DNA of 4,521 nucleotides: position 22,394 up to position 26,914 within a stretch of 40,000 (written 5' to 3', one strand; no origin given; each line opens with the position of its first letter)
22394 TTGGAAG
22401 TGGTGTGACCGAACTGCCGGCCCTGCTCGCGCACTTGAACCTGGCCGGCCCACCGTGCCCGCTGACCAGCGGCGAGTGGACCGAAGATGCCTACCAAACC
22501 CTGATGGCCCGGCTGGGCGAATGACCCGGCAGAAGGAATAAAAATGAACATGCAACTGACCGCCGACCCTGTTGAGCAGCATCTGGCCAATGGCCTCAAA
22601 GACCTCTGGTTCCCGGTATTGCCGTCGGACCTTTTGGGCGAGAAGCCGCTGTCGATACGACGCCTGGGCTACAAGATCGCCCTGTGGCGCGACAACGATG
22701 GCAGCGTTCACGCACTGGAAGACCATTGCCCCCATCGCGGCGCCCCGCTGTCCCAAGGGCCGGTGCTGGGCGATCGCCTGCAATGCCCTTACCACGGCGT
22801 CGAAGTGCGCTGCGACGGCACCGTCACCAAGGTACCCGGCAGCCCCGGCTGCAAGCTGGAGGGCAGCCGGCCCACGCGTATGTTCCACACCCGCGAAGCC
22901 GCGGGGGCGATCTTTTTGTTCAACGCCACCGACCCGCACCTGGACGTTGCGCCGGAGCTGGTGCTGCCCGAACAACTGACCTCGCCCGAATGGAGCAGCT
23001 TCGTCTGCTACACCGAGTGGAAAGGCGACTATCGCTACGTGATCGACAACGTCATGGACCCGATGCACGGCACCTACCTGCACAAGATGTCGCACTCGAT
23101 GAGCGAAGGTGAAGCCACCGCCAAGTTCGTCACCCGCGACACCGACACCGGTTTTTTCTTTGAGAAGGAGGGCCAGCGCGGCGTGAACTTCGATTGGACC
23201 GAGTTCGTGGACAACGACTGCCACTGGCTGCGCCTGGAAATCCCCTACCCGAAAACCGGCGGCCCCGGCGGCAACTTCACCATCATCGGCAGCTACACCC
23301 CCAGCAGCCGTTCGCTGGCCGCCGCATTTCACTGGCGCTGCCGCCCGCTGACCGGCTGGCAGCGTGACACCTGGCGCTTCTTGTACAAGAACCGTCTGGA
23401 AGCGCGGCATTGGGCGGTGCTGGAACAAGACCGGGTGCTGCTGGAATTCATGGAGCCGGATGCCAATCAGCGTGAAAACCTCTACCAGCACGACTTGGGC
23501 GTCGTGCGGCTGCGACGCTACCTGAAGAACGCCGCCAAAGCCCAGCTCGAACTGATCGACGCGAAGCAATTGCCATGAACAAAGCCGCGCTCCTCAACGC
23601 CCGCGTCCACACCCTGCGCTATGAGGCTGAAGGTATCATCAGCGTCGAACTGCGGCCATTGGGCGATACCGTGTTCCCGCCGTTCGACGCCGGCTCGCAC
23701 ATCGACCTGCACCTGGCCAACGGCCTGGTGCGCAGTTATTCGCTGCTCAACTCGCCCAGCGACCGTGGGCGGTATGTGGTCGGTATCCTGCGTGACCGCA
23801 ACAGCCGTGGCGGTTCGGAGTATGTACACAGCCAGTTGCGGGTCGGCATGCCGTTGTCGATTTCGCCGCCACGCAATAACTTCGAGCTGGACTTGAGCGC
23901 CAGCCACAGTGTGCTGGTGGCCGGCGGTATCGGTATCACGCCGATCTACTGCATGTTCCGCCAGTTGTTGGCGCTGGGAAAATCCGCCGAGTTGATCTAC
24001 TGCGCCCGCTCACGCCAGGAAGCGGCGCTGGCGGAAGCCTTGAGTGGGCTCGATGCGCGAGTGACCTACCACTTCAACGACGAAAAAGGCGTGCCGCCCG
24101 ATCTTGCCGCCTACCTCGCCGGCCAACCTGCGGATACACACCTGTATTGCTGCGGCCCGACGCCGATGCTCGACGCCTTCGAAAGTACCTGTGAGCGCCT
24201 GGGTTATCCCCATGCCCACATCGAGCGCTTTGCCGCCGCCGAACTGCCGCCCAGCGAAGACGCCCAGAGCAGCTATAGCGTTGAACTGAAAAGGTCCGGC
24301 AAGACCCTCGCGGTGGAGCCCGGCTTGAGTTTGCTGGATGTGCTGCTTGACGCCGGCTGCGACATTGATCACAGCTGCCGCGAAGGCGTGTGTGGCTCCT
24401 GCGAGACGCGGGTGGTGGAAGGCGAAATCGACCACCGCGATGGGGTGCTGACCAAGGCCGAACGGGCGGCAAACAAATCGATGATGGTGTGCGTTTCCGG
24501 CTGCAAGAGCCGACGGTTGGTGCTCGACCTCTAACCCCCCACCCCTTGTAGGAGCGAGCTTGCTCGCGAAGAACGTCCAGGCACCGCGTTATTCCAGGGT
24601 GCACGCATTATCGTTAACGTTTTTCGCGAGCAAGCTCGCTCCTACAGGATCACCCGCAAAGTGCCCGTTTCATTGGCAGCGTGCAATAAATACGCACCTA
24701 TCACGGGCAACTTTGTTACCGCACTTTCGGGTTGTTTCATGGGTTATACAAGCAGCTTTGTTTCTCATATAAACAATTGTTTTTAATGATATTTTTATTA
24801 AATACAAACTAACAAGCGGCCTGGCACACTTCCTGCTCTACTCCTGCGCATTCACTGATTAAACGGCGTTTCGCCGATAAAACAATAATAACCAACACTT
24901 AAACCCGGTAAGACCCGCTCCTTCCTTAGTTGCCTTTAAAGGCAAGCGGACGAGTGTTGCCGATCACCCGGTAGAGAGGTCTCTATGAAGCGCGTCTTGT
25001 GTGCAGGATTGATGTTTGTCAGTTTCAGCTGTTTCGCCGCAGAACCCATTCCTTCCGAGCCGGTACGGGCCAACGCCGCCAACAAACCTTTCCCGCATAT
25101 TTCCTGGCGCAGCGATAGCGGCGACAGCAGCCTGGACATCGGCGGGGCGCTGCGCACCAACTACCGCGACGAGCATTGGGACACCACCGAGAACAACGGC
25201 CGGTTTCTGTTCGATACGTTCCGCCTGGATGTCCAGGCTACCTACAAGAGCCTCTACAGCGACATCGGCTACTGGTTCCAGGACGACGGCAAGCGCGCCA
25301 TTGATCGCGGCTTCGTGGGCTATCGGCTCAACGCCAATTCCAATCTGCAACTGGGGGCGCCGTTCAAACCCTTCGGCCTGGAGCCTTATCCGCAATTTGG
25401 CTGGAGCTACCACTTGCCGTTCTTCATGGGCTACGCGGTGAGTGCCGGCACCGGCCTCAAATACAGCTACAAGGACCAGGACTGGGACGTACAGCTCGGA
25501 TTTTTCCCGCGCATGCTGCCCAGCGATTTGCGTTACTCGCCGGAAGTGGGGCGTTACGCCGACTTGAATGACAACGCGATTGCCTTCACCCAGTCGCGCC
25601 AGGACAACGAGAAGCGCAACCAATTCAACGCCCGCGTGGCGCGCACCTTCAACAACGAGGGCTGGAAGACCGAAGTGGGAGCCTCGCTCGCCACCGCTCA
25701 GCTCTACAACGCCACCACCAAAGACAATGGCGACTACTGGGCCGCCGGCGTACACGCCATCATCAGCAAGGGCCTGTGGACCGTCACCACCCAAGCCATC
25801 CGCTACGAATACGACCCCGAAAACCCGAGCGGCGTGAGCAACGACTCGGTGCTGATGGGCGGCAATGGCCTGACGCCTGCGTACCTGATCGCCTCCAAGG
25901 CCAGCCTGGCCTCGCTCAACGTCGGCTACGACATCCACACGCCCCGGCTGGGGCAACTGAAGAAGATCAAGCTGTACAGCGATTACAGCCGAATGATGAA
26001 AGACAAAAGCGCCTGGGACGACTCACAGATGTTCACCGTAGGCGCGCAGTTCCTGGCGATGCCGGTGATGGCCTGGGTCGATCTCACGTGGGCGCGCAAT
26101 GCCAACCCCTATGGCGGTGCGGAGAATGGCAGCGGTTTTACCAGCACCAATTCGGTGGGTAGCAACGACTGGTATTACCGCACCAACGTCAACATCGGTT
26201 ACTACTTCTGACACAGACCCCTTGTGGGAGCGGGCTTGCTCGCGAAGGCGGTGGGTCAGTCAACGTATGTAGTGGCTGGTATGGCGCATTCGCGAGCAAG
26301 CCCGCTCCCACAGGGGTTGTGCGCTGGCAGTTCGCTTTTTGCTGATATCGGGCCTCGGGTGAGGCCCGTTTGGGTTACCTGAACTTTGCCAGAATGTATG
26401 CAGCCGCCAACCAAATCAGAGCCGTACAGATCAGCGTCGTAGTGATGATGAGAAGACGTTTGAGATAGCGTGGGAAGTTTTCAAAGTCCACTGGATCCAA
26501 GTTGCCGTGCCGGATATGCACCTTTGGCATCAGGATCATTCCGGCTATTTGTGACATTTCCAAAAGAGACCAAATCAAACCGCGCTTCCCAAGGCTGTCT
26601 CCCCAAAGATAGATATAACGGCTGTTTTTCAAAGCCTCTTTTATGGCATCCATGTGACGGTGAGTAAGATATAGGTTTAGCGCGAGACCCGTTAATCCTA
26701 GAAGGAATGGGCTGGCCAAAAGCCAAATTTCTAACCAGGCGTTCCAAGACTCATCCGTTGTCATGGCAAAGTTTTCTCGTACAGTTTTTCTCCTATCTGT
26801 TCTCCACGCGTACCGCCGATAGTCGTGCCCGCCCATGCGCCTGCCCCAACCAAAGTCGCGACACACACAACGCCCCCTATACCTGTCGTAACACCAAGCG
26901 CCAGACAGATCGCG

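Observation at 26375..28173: Orphan PAAR / glycine-zipper toxin translationally coupled to a 3-TM immunity-like protein, in an AT-shifted, REP-bracketed pocket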

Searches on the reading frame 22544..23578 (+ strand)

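Call 26: search_protein_families(library=pfam, proteins=[window:22544-23578:+], max_evalue=0.00001)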
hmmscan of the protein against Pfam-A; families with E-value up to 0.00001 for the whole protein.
window:22544-23578:+ (344 aa): 2 families
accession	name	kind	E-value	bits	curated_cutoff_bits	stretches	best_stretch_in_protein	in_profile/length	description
PF00355.32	Rieske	-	9e-21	74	20.3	1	22-100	2-81/88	Rieske [2Fe-2S] domain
PF19112.6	VanA_C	-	1.3e-08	35.7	23.5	1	159-333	1-193/193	Vanillate O-demethylase oxygenase C-terminal domain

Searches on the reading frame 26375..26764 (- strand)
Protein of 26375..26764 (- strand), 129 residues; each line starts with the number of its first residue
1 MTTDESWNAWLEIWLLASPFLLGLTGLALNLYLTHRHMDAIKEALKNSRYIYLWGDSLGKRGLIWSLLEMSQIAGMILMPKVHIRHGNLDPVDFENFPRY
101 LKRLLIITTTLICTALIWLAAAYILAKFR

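Call 3: search_protein_families(library=pfam, proteins=[window:26375-26764:-], max_evalue=1)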
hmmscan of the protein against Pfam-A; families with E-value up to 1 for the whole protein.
window:26375-26764:- (129 aa): 0 families

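Call 4: search_protein_families(library=ncbifam, proteins=[window:26375-26764:-], max_evalue=1)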
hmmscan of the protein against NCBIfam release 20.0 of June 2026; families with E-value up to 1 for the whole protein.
window:26375-26764:- (129 aa): 0 families

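Call 10: find_homologous_proteins(query=window:26375-26764:-)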
Query window:26375-26764:- (129 aa): 305 proteins with E <= 0.001 among 321 candidates; the best 120 are listed.
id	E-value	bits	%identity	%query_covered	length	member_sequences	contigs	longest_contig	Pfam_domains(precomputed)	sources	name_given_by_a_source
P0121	1.4e-76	273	96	100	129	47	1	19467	-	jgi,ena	jgi:hypothetical protein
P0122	1.3e-70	253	90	100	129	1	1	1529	-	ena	-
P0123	2.1e-69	249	88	100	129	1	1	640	-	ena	-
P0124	1.2e-68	247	88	100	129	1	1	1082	-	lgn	-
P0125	2.7e-68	246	88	100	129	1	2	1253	-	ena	-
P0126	6.4e-68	245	85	100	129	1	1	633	-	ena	-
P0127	1.2e-67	244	86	100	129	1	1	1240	-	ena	-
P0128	1.8e-59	217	76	100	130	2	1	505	-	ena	-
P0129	8.3e-59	215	75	100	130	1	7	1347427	-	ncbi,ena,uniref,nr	ncbi:hypothetical protein NM213_07435 [Pseudomonas lactis]|uniref:hypothetical protein n=1 Tax=Pseud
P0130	8.3e-59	215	75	100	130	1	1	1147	-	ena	-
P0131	9.3e-59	215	76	100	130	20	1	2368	-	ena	-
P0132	6.8e-56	206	73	100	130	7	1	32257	-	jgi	jgi:hypothetical protein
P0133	8.5e-56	205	74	100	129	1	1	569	-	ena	-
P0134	2.2e-55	204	74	100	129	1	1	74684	-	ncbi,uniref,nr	ncbi:hypothetical protein [Pseudomonas lactis]|uniref:hypothetical protein n=1 Tax=Pseudomonas lacti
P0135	2.5e-55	204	74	100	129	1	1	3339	-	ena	-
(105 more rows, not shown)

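Call 104: search_protein_families(library=pfam, alignment_id=A3, max_evalue=1)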
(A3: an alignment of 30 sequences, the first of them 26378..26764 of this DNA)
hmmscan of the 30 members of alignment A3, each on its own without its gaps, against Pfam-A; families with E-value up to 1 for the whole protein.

A. member 1, window:26378-26764:- (129 aa): 0 families

B. families by the number of members that match (of 30 scanned): 10 families
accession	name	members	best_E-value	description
PF07884.19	VKOR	2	0.048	Vitamin K epoxide reductase family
PF20408.4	Abhydrolase_11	2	0.28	Alpha/beta hydrolase domain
PF19545.4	DUF6069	1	0.037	Family of unknown function (DUF6069)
PF10745.14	DUF2530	1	0.038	Protein of unknown function (DUF2530)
PF02706.20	Wzz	1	0.11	Chain length determinant protein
PF13727.12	CoA_binding_3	1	0.13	CoA-binding domain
PF00561.26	Abhydrolase_1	1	0.15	alpha/beta hydrolase fold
PF08259.16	Periviscerokin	1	0.15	Periviscerokinin family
PF05767.17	Pox_A14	1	0.25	Poxvirus virion envelope protein A14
PF14015.11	DUF4231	1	0.83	Protein of unknown function (DUF4231)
